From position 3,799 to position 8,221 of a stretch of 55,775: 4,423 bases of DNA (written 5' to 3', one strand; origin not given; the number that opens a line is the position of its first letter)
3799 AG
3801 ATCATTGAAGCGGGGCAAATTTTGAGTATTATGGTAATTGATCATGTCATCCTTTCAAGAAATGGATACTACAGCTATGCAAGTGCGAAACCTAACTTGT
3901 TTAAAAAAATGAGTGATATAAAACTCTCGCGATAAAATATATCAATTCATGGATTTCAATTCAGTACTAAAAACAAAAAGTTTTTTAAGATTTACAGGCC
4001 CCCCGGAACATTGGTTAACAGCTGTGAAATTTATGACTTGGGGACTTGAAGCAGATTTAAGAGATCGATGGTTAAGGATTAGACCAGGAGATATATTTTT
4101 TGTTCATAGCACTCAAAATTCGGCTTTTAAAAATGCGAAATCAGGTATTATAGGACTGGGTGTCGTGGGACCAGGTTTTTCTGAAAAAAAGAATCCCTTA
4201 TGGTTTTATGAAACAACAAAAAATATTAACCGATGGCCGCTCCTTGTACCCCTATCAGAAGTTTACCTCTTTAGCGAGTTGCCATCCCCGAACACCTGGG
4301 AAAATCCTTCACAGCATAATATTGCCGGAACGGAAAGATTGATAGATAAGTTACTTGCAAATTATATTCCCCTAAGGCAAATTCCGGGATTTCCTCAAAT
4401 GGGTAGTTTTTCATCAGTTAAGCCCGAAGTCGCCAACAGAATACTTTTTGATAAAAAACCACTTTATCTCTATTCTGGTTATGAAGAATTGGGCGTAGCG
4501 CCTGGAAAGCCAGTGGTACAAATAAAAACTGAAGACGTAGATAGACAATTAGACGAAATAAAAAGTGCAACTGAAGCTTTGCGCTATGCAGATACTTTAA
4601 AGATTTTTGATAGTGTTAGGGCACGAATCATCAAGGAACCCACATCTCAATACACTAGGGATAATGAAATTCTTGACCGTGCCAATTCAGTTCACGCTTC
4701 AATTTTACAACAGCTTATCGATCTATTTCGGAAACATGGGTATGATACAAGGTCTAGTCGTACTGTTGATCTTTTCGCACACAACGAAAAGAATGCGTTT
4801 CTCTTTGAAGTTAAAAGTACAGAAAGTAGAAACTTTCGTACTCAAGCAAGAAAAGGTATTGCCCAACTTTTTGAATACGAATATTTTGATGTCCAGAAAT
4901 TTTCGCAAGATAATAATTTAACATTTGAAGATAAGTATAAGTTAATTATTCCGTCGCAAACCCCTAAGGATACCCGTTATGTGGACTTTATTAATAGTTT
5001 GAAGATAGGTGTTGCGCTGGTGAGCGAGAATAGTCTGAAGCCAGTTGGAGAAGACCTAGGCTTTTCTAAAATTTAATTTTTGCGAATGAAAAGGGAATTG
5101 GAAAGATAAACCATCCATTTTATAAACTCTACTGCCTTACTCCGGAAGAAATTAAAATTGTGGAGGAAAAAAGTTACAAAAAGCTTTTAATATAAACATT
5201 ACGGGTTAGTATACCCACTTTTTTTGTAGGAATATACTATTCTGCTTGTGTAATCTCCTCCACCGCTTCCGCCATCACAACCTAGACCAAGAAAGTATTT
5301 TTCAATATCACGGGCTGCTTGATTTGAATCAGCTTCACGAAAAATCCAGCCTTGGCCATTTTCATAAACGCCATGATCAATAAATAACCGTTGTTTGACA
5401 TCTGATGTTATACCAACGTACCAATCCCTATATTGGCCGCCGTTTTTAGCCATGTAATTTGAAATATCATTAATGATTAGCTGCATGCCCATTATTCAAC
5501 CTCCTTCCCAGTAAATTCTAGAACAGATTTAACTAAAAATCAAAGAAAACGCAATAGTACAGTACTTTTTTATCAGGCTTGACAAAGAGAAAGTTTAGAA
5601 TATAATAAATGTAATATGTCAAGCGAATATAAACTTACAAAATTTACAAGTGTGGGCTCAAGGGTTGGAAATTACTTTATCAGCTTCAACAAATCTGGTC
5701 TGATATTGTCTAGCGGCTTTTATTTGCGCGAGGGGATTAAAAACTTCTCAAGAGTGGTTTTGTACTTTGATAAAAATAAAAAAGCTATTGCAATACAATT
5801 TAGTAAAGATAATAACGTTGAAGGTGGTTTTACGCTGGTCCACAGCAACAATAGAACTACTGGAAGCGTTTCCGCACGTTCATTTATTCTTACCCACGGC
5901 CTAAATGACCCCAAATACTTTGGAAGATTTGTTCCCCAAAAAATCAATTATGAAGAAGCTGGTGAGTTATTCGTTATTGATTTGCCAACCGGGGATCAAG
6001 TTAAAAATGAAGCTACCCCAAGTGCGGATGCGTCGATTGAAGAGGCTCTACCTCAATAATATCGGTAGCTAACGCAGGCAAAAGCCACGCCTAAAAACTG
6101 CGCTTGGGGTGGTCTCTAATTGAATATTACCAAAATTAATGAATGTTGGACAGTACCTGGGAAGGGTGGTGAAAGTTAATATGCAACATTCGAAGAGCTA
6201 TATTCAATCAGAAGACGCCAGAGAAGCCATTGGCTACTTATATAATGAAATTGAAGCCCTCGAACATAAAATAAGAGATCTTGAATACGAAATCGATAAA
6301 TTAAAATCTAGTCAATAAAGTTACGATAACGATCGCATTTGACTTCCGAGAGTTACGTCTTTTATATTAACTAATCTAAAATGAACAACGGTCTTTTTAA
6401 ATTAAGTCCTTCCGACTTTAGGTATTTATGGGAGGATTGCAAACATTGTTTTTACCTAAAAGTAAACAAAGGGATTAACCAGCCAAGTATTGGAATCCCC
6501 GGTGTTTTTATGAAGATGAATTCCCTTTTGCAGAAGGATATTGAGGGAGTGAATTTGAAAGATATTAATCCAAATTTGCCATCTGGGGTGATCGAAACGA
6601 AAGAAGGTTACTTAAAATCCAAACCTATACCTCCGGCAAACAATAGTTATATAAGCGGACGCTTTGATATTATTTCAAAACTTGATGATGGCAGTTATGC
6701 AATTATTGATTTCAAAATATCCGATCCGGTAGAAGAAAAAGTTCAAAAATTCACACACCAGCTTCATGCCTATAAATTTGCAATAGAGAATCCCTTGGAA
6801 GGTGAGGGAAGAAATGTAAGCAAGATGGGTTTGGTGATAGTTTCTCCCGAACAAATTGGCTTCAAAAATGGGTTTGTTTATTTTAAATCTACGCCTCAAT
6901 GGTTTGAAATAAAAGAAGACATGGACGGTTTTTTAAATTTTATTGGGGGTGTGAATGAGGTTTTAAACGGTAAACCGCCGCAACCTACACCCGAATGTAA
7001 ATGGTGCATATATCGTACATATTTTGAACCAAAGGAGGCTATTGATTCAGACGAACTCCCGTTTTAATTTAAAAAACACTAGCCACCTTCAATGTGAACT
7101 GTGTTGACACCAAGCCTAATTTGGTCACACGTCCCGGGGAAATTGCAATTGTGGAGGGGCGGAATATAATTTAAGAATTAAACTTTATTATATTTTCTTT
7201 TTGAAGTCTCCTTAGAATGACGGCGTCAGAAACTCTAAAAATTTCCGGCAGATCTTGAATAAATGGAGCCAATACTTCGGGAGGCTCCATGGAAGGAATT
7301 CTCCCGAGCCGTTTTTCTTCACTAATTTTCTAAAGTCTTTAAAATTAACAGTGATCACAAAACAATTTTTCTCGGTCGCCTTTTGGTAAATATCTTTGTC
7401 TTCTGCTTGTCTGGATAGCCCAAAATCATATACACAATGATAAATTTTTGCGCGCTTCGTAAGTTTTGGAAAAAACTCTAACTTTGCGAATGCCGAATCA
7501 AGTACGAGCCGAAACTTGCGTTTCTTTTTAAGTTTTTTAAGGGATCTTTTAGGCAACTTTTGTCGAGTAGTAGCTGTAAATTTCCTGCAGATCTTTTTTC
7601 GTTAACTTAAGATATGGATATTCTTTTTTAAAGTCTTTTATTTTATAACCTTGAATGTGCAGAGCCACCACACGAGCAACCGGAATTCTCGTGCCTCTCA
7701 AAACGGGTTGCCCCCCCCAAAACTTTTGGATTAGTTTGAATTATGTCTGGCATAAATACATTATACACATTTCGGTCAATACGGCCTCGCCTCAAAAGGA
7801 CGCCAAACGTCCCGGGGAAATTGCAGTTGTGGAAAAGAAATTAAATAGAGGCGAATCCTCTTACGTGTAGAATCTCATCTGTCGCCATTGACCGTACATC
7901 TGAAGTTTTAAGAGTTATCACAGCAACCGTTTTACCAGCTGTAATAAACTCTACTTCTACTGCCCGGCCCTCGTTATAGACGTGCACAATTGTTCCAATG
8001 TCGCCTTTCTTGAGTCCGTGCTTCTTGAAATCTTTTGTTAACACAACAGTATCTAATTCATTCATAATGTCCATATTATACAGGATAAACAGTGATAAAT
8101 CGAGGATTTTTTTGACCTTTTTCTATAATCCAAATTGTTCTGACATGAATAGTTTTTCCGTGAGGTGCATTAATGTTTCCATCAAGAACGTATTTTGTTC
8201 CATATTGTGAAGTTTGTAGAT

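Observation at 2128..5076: Tightly coupled SRA-like-HNH / MazG-like / RadC-JAB / EVE-PD-(D/E)xK block: candidate multi-pronged defence against modified-base phage DNA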

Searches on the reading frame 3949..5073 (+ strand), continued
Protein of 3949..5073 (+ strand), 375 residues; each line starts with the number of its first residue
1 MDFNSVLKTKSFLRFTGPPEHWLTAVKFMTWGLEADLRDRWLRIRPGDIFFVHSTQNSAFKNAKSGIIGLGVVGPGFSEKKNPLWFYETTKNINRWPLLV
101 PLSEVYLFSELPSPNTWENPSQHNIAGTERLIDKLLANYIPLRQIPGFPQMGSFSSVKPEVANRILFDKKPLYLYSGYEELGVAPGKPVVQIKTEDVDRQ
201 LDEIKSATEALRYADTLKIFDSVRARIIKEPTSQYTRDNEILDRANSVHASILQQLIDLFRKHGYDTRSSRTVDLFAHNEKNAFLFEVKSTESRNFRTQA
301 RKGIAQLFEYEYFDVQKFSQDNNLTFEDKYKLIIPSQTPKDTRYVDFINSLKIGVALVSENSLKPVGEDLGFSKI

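Call 62: search_protein_families(library=pfam, proteins=[P0379, P0380, P0387, P0399, P0401, P0408, P0423, P0443, P0453, P0417], max_evalue=0.001)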
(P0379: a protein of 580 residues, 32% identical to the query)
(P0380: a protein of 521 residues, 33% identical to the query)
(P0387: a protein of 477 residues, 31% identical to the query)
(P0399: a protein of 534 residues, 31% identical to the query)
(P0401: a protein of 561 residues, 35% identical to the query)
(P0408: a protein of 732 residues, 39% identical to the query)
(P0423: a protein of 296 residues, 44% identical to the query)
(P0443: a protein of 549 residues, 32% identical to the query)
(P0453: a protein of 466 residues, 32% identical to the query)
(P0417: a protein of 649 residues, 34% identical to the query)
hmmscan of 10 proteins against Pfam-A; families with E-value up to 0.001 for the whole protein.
P0379 (580 aa): 0 families

P0380 (521 aa): 0 families

P0387 (477 aa): 0 families

P0399 (534 aa): 0 families

P0401 (561 aa): 0 families

P0408 (732 aa): 12 families
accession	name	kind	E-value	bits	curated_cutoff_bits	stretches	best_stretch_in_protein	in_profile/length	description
PF12102.13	MrcB_N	-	4.3e-40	137.7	25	1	11-185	2-182/183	MrcB-like, N-terminal domain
PF07728.20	AAA_5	-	4.6e-18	66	22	1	430-599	1-139/139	AAA domain (dynein-related subfamily)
PF00004.35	AAA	-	3.2e-07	31.3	21.2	1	431-536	1-97/131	ATPase family associated with various cellular activities (AAA)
PF05496.18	RuvB_N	-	1.4e-06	28.6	27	1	426-465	31-70/159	Holliday junction DNA helicase RuvB P-loop domain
PF07726.17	AAA_3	-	5.6e-06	26.7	27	0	430-536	1-91/131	ATPase family associated with various cellular activities (AAA)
PF13238.12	AAA_18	-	9.2e-05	23.3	29.4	1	431-515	1-80/128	AAA domain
PF20720.3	nSTAND3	-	9.6e-05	22.6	27.2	1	419-464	8-51/155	Novel STAND NTPase 3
PF13401.12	AAA_22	-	0.00026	21.8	27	1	428-528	5-105/130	AAA domain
PF00005.33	ABC_tran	-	0.00028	21.9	25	0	420-466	3-51/137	ABC transporter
PF13245.12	AAA_19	-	0.00047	20.8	25.1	0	427-537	10-119/134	AAA domain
PF13604.12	AAA_30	-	0.00055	20.2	27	0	421-467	10-57/191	AAA domain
PF03266.21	NTPase_1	-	0.00073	19.9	23.9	0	430-463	1-34/168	NTPase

P0423 (296 aa): 0 families

P0443 (549 aa): 0 families

P0453 (466 aa): 2 families
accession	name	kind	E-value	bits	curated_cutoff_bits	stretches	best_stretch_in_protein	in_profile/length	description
PF01844.29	HNH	-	4.4e-09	36.8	21.4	1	377-429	1-46/47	HNH endonuclease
PF14279.12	HNH_5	-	2.1e-05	24.8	27.5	1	397-429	13-45/56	HNH endonuclease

P0417 (649 aa): 3 families
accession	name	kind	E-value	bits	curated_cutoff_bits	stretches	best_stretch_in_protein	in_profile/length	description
PF07728.20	AAA_5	-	3.3e-14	53.5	22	1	344-517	1-139/139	AAA domain (dynein-related subfamily)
PF07726.17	AAA_3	-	2.7e-05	24.5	27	0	344-454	1-93/131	ATPase family associated with various cellular activities (AAA)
PF20720.3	nSTAND3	-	0.00062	19.9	27.2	0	336-370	11-45/155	Novel STAND NTPase 3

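Call 64: find_related_loci(query=A2, collection=viral_contigs, flank=6000)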
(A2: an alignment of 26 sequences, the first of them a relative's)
Query A2 (375 aa) in viral_contigs; peptide patterns used: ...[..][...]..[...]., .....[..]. (x = any residue, [..] = any of these).
23 stretches matched a pattern, but none encodes a relative of the query by tblastn (E <= 1e-3).

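Call 69: search_dna_similar(query=window:3949-5073:+, collection=plasmids, mode=protein, max_evalue=0.001, max_rows=15)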
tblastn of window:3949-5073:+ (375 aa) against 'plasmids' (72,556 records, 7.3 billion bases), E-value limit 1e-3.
Records with a match: 8; places in all: 8; records where one place covers at least 80% of the query: 1.
Best place of each record, by identity: <60% 8.
By first word of the organism name: Natribaculum 3; Halosegnis 1; Natronorubrum 1; Haloarcula 1; Halorussus 1; Haloplanus 1.
By predicted mobility (MOB-suite, as given by PLSDB): non-mobilizable 8.
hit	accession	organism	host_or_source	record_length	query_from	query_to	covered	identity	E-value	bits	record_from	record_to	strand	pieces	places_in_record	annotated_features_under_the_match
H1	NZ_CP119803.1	Halosegnis marinus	cell culture,coastal saline-alkali land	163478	12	334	86%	23.1%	6e-14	81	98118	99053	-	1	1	hypothetical protein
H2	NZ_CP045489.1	Natronorubrum aibiense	single cell,Xinjiang Aibi Salt Lake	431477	11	188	47%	24.6%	6e-4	49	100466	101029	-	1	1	AAA family ATPase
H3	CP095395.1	Natribaculum longum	cell culture,saline soil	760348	14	144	35%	30.6%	2e-5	54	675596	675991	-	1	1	none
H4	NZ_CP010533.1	Haloarcula sp. CBA1115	monoisolate,Solar salt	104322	235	368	36%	29.7%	9e-5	52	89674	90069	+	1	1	hypothetical protein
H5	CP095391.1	Natribaculum breve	cell culture,saline soil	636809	14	144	35%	29.9%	2e-5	54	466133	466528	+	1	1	none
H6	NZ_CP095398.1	Natribaculum luteum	cell culture,brine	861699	14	144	35%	29.9%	2e-5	54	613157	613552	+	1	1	AAA family ATPase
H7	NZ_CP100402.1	Halorussus aquaticus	cell culture,saline soil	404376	14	111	26%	29.8%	7e-8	62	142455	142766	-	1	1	AAA family ATPase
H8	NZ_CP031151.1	Haloplanus rubicundus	solar salt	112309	11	106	26%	27.3%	2e-5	54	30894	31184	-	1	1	MoxR family ATPase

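Call 71: get_annotated_region(hit=H1, flank=4000)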
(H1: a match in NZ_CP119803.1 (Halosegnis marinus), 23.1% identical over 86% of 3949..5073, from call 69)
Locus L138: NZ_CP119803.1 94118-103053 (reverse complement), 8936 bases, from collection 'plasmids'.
description: Halosegnis marinus strain DT85 plasmid unnamed, complete sequence
organism: Halosegnis marinus (NCBI taxid 3034023)
taxonomy: Archaea; Euryarchaeota; Halobacteria; Halobacteriales; Haloarculaceae; Halosegnis; Halosegnis marinus
host: -; source: cell culture,coastal saline-alkali land; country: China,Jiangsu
typing (MOB-suite, as given by PLSDB): non-mobilizable
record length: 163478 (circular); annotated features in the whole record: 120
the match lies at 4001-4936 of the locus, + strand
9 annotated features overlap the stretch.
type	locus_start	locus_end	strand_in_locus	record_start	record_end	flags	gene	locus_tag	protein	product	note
CDS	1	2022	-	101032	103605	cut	-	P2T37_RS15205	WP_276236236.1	PD-(D/E)XK nuclease family protein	-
CDS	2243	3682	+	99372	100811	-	xseA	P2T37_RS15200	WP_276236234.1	exodeoxyribonuclease VII large subunit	GO:0006308 - DNA catabolic process [Evidence IEA]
CDS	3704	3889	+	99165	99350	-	-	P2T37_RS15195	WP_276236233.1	exodeoxyribonuclease VII small subunit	-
CDS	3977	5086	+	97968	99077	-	-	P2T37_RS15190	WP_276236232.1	hypothetical protein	-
CDS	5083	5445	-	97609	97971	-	-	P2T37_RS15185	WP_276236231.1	nucleotide pyrophosphohydrolase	-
CDS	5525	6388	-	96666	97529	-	-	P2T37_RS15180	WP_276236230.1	hypothetical protein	-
CDS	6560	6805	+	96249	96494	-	-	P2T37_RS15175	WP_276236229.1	hypothetical protein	-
CDS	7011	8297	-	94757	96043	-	-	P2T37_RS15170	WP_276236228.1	PD-(D/E)XK nuclease family protein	-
CDS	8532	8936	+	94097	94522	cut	-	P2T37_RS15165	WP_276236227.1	DUF6884 domain-containing protein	-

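Call 74: get_annotated_region(hit=H7, flank=4000)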
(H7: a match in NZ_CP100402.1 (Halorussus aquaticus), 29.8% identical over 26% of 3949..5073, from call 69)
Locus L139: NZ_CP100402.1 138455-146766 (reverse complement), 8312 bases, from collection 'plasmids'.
description: Halorussus aquaticus strain XZYJ18 plasmid unnamed3, complete sequence
organism: Halorussus aquaticus (NCBI taxid 2953748)
taxonomy: Archaea; Euryarchaeota; Halobacteria; Halobacteriales; Haladaptataceae; Halorussus; Halorussus aquaticus
host: -; source: cell culture,saline soil; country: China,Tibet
typing (MOB-suite, as given by PLSDB): non-mobilizable
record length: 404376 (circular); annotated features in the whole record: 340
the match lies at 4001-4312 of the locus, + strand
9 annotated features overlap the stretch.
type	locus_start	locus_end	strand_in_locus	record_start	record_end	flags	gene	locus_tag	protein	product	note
CDS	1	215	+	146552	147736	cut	-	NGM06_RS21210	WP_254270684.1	aminotransferase class I/II-fold pyridoxal phosphate-dependent enzyme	-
CDS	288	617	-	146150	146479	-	-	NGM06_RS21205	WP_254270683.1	hypothetical protein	-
CDS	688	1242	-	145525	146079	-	-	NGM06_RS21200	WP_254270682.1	hypothetical protein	-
CDS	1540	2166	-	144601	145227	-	-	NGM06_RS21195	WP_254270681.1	hypothetical protein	-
CDS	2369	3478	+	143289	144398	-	-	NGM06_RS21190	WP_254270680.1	DUF3578 domain-containing protein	-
CDS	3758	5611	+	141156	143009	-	-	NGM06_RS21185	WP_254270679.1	AAA family ATPase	-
CDS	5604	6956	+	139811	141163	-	-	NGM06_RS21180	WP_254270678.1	hypothetical protein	-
CDS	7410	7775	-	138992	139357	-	-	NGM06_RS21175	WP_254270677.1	hypothetical protein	-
CDS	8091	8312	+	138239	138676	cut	-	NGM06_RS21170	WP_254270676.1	hypothetical protein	-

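Call 75: get_annotated_region(hit=H6, flank=4000)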
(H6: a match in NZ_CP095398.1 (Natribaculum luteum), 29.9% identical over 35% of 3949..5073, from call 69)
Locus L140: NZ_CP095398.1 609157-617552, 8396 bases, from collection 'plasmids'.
description: Natribaculum luteum strain IBRC-M 10912 plasmid unnamed1, complete sequence
organism: Natribaculum luteum (NCBI taxid 1586232)
taxonomy: Archaea; Euryarchaeota; Halobacteria; Halobacteriales; Natrialbaceae; Natribaculum; Natribaculum luteum
host: -; source: cell culture,brine; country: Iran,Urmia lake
typing (MOB-suite, as given by PLSDB): non-mobilizable
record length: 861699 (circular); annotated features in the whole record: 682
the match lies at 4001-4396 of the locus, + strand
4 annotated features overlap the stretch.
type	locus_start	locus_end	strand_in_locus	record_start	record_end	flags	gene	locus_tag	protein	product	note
CDS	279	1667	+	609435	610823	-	-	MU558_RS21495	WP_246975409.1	hypothetical protein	-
CDS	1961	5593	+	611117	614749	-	-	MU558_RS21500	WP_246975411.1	AAA family ATPase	-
CDS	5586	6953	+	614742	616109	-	-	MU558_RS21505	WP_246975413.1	hypothetical protein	-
CDS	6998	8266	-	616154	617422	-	-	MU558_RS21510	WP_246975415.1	Fic/DOC family N-terminal domain-containing protein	-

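Call 88: search_protein_families(library=pfam, proteins=[L138:3977-5083:+, L053:3205-4236:+], max_evalue=0.01)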
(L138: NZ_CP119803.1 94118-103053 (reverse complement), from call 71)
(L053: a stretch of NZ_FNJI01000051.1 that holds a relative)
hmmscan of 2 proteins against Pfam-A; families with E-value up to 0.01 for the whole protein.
L138:3977-5083:+ (369 aa): 0 families

L053:3205-4236:+ (344 aa): 1 family
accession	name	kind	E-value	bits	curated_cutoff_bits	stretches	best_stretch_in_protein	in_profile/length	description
PF01844.29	HNH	-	2.4e-07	31.2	21.4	1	265-321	1-47/47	HNH endonuclease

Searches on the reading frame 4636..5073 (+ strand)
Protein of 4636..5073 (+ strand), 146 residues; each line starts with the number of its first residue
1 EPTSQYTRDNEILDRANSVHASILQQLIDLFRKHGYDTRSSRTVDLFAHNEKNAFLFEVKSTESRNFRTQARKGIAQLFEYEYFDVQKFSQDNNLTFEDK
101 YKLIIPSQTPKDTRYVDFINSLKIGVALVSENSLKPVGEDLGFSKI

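Call 68: search_protein_families(library=pfam, proteins=[window:4636-5073:+], max_evalue=10)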
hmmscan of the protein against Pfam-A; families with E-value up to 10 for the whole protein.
window:4636-5073:+ (146 aa): 2 families
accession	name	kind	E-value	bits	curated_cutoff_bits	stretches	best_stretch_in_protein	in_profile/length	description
PF08011.17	PDDEXK_9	-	0.022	15.2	25.5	1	45-91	34-85/105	PD-(D/E)XK nuclease superfamily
PF01870.24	Hjc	-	0.041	14.2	21.1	1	39-72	26-59/93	Archaeal holliday junction resolvase (hjc)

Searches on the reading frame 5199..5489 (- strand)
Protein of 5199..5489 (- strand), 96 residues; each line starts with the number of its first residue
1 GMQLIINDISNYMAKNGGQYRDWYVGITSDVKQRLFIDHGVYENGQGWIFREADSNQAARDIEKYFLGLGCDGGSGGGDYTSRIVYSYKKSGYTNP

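Call 3: search_protein_families(library=pfam, proteins=[window:5199-5489:-], max_evalue=0.1)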
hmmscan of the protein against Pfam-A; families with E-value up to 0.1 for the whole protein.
window:5199-5489:- (96 aa): 1 family
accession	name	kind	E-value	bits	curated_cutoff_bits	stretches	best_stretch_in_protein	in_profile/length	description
PF01541.30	GIY-YIG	-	0.041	14.6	22.6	1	20-52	15-41/78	GIY-YIG catalytic domain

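Call 4: search_protein_families(library=ncbifam, proteins=[window:5199-5489:-], max_evalue=0.1)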
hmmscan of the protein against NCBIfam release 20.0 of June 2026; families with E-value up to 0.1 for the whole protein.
window:5199-5489:- (96 aa): 0 families

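Call 5: search_protein_families(library=padloc, proteins=[window:5199-5489:-], max_evalue=0.1)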
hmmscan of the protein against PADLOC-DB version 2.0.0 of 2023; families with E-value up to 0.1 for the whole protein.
window:5199-5489:- (96 aa): 0 families

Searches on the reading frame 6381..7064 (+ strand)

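Call 3: search_protein_families(library=pfam, proteins=[window:6381-7064:+], max_evalue=0.1)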
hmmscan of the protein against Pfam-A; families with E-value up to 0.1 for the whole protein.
window:6381-7064:+ (228 aa): 1 family
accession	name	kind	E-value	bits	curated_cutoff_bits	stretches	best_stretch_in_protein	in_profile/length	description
PF12705.13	PDDEXK_1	-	6.4e-08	33.3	22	1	90-213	123-244/247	PD-(D/E)XK nuclease superfamily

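Call 4: search_protein_families(library=ncbifam, proteins=[window:6381-7064:+], max_evalue=0.1)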
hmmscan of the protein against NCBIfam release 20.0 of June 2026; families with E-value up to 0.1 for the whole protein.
window:6381-7064:+ (228 aa): 2 families
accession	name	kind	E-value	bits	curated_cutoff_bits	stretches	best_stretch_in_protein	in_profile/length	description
TIGR00372.1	cas4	equivalog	1.5e-06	28.1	65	1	75-214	51-177/180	CRISPR-associated protein Cas4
NF050001.1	restrict_BbrUII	equivalog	0.039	12.5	550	1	91-154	532-594/659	BbrUII/HgiDII family restriction enzyme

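Call 5: search_protein_families(library=padloc, proteins=[window:6381-7064:+], max_evalue=0.1)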
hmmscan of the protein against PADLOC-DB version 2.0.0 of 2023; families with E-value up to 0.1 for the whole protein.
window:6381-7064:+ (228 aa): 6 families
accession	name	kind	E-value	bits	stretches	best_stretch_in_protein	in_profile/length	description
PDLC00943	Cas4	-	4.1e-07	28.1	1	75-214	51-177/180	CRISPR-associated protein Cas4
PDLC01250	Cas4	-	5.3e-07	28.1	1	81-214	51-166/168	"CAS-I,CAS-II,CAS-III,CAS-IV,CAS-V,CAS-VI; acquisition_associated"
PDLC00944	Cas4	-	5.3e-07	28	1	75-214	50-175/177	Cas4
PDLC01447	Cas4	-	0.00013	20.5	1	18-213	14-155/161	"CAS-I,CAS-II,CAS-III,CAS-IV,CAS-V,CAS-VI; acquisition_associated"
PDLC02087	Cas4b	-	0.0038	15.4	1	88-140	71-123/189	-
PDLC02410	Aga_Cas4-like_Nuc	-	0.035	11.9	1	90-135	133-172/255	Class II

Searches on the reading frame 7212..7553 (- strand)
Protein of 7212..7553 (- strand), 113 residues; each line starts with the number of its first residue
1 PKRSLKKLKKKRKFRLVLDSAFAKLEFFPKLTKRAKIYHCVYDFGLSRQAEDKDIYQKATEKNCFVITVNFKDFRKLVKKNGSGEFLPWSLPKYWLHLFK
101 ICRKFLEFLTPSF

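Call 59: search_protein_families(library=pfam, proteins=[window:7212-7553:-], max_evalue=0.01)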
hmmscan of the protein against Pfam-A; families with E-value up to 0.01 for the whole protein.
window:7212-7553:- (113 aa): 1 family
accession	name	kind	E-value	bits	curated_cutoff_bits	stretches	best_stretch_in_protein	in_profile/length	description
PF18480.7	DUF5615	-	2.1e-05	24.8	23.8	1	25-82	11-66/110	Domain of unknown function (DUF5615)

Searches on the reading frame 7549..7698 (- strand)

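Call 59: search_protein_families(library=pfam, proteins=[window:7549-7698:-], max_evalue=0.01)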
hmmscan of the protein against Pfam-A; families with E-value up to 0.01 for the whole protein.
window:7549-7698:- (49 aa): 1 family
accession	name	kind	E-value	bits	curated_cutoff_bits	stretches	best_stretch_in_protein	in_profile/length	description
PF04255.20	DUF433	-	2e-08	34.4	23.6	1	1-44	15-56/56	Protein of unknown function (DUF433)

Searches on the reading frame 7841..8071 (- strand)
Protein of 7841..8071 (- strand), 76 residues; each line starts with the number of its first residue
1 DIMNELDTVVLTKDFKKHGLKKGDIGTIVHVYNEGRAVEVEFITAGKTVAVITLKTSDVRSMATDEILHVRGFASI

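Call 59: search_protein_families(library=pfam, proteins=[window:7841-8071:-], max_evalue=0.01)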
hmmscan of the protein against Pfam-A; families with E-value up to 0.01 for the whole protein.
window:7841-8071:- (76 aa): 2 families
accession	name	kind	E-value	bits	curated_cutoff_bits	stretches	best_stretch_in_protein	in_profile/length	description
PF16277.11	DUF4926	-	2.5e-19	68.9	29.1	1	5-60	1-56/57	Domain of unknown function (DUF4926)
PF18335.7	SH3_13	-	0.002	18.3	41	1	5-42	28-65/65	ATP-dependent RecD-like DNA helicase SH3 domain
